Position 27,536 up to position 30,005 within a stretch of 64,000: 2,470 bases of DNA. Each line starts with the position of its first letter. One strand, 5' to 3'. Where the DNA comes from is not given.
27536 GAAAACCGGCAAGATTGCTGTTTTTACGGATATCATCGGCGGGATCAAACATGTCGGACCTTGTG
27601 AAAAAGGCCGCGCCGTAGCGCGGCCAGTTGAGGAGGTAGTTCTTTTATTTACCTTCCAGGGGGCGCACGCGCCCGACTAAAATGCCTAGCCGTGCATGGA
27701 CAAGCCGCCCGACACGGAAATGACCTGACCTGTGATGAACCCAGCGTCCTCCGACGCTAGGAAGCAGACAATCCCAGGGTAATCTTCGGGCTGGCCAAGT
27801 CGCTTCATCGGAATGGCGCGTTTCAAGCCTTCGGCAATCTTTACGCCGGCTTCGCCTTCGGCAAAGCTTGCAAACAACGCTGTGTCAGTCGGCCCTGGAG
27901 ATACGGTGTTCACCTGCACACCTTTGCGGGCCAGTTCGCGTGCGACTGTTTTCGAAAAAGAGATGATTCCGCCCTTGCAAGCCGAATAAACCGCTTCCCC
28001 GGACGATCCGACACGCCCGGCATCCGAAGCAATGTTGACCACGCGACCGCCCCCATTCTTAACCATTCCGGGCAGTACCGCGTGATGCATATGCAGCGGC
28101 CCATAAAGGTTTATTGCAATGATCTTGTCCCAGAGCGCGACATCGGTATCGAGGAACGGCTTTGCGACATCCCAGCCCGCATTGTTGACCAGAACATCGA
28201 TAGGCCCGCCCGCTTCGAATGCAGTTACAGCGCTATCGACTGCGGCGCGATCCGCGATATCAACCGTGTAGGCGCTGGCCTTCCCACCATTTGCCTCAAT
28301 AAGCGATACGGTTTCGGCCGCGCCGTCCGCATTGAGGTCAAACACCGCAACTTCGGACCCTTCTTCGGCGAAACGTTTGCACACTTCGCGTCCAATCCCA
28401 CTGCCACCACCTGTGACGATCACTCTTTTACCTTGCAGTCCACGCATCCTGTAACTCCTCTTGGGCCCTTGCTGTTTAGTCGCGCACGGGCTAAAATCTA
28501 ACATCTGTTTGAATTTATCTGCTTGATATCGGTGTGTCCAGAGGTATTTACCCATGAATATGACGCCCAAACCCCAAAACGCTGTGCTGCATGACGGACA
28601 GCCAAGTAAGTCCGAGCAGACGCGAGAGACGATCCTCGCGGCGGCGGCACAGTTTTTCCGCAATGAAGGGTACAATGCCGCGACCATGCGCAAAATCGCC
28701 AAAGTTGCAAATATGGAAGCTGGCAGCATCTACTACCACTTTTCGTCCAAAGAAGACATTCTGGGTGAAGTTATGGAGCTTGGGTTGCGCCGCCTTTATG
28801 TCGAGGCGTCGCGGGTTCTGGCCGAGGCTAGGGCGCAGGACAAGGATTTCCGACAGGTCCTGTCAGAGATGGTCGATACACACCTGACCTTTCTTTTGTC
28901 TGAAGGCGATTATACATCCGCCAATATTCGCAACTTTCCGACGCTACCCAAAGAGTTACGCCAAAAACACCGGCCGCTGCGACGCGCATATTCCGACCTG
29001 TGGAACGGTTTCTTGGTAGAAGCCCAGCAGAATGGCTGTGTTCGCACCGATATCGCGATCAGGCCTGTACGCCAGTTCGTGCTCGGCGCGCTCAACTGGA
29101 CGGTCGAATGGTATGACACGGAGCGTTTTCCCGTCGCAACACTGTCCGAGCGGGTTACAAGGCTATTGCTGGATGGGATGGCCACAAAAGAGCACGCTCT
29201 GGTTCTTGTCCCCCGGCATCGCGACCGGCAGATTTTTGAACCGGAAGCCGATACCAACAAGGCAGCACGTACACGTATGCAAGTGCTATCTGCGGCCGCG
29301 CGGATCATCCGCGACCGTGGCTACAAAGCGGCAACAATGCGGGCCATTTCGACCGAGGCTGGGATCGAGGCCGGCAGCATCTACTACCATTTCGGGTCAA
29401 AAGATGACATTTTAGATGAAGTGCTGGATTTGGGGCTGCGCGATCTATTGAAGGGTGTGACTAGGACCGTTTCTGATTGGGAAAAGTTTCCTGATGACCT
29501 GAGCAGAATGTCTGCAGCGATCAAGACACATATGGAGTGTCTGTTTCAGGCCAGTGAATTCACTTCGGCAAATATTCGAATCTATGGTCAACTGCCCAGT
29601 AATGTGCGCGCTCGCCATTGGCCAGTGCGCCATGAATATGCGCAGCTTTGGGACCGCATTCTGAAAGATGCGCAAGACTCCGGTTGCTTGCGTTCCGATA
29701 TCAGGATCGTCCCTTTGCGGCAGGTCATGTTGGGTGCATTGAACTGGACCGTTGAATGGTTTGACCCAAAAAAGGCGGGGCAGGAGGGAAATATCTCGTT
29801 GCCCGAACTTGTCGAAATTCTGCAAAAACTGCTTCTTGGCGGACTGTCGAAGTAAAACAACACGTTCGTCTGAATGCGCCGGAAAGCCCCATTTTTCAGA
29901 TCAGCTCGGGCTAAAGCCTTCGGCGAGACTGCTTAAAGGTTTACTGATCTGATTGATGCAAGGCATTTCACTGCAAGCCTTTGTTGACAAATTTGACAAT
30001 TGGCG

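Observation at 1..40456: Island may encode degradation of quaternary-carbon or beta-blocked (alicyclic) carboxylic acids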

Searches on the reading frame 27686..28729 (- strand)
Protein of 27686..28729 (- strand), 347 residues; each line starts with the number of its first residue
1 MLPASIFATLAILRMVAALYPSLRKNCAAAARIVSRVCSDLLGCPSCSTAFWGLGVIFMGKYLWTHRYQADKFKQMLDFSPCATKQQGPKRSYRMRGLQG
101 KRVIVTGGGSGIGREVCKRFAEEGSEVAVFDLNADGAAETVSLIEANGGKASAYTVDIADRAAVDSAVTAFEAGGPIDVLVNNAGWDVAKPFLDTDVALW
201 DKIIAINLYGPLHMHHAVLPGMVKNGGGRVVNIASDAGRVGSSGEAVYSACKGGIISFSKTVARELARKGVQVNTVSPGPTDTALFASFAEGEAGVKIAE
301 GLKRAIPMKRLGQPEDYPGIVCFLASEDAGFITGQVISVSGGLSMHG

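Call 6: search_protein_families(library=ncbifam, proteins=[window:27686-28729:-], max_evalue=1e-30)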
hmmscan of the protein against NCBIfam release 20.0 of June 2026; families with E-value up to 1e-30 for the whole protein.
window:27686-28729:- (347 aa): 133 families (the best 25 are shown)
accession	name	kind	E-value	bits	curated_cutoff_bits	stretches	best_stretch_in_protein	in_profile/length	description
TIGR03206.1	benzo_BadH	equivalog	2.4e-110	367.8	431.2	1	98-345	1-250/250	2-hydroxycyclohexanecarboxyl-CoA dehydrogenase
NF005559.1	PRK07231.1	subfamily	3.4e-67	226.5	215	1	98-344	2-248/249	glucose 1-dehydrogenase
NF004198.0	PRK05653.1-3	equivalog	3e-63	213.6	296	1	96-345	3-248/248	3-oxoacyl-ACP reductase FabG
NF009466.0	PRK12826.1-2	subfamily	3.1e-61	207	222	1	100-345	3-246/248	3-oxoacyl-ACP reductase FabG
TIGR01830.1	3oxo_ACP_reduc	equivalog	5.2e-61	206.4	297.75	1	103-343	1-238/239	3-oxoacyl-[acyl-carrier-protein] reductase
NF004791.0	PRK06138.1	equivalog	1.5e-59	201.3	312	1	98-345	3-251/252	SDR family oxidoreductase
NF052558.1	MBtsdlDhBudC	equivalog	4.9e-56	190.1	270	1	99-344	2-242/250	meso-2,3-butanediol dehydrogenase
NF009464.0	PRK12824.1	subfamily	1.1e-55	189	269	1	102-346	4-245/245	3-oxoacyl-ACP reductase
NF004200.0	PRK05653.1-5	equivalog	1.3e-55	188.6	273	1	101-343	3-241/242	3-oxoacyl-ACP reductase FabG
NF004197.0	PRK05653.1-1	equivalog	4.5e-55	187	332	1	98-345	5-248/249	3-oxoacyl-ACP reductase FabG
NF006366.0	PRK08589.1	equivalog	8.5e-54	182.6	386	1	95-343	1-252/272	SDR family oxidoreductase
NF005472.0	PRK07067.1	equivalog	8.7e-54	182.8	338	1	98-345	4-256/257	L-iditol 2-dehydrogenase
NF004778.0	PRK06124.1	equivalog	8.7e-54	182.6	303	1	98-346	9-255/256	SDR family oxidoreductase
NF005309.0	PRK06841.1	subfamily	2.2e-53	181.4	286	1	98-344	13-253/255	GolD/DthD family dehydrogenase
TIGR01963.1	PHB_DH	subfamily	2.3e-53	181.1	307.05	1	101-345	2-254/255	3-hydroxybutyrate dehydrogenase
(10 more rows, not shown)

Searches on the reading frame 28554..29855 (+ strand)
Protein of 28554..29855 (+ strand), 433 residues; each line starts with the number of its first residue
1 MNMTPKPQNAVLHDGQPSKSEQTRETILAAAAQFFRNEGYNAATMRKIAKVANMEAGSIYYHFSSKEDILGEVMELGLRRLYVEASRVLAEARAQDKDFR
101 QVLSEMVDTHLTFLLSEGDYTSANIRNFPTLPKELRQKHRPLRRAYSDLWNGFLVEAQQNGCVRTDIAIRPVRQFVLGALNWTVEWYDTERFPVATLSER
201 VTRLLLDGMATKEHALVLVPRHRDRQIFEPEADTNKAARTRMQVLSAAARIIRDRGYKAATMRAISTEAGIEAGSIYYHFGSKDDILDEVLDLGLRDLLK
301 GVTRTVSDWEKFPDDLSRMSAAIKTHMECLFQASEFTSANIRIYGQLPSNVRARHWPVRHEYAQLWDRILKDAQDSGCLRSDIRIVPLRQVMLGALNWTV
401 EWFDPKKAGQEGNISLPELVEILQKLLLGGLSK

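Call 6: search_protein_families(library=ncbifam, proteins=[window:28554-29855:+], max_evalue=1e-30)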
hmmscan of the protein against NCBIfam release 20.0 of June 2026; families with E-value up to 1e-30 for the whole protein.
window:28554-29855:+ (433 aa): 3 families
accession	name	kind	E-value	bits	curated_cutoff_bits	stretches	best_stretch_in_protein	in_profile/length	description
NF041196.1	ScbR_bind_reg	equivalog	1.8e-46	158.8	150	0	19-204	3-181/191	ScbR family autoregulator-binding transcription factor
NF053878.1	FATransRegFadRBac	equivalog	8.8e-38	130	200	0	25-210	6-189/190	fatty acid metabolism transcriptional regulator FadR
NF050111.1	TransRegSACE7040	equivalog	2e-33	115.9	250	0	23-186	2-158/186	SACE_7040 family transcriptional regulator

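Call 83: find_related_loci(query=window:28554-29855:+, collection=metagenome_contigs, flank=10000)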
Query window:28554-29855:+ (433 aa) in metagenome_contigs; peptide patterns used: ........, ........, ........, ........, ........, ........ (x = any residue, [..] = any of these).
259 stretches matched a pattern; 198 encode a relative of the query (tblastn E <= 1e-3); the best 80 are kept; 80 distinct loci.
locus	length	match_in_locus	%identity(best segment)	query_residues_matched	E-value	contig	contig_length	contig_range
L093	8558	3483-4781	98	1-433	0e+0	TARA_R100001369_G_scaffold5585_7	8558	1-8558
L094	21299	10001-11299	94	1-433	0e+0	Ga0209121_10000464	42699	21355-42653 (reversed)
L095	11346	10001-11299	91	1-433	0e+0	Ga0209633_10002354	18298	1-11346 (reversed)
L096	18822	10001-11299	87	1-433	0e+0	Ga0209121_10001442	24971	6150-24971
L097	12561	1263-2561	87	1-433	0e+0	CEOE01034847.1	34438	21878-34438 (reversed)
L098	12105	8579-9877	87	1-433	0e+0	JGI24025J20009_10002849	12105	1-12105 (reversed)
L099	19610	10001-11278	79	2-433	0e+0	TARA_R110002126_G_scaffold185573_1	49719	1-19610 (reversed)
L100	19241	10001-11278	79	2-433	0e+0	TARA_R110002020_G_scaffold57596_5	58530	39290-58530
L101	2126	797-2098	78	1-433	0e+0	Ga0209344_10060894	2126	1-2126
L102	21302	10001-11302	77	1-433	0e+0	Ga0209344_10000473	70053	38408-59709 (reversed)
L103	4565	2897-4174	69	1-425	0e+0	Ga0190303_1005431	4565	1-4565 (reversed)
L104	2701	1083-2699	68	1-420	0e+0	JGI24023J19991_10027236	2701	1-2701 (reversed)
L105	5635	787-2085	67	1-432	0e+0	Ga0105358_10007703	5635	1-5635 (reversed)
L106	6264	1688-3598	67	1-433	0e+0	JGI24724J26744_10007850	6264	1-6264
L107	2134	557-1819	67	1-420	0e+0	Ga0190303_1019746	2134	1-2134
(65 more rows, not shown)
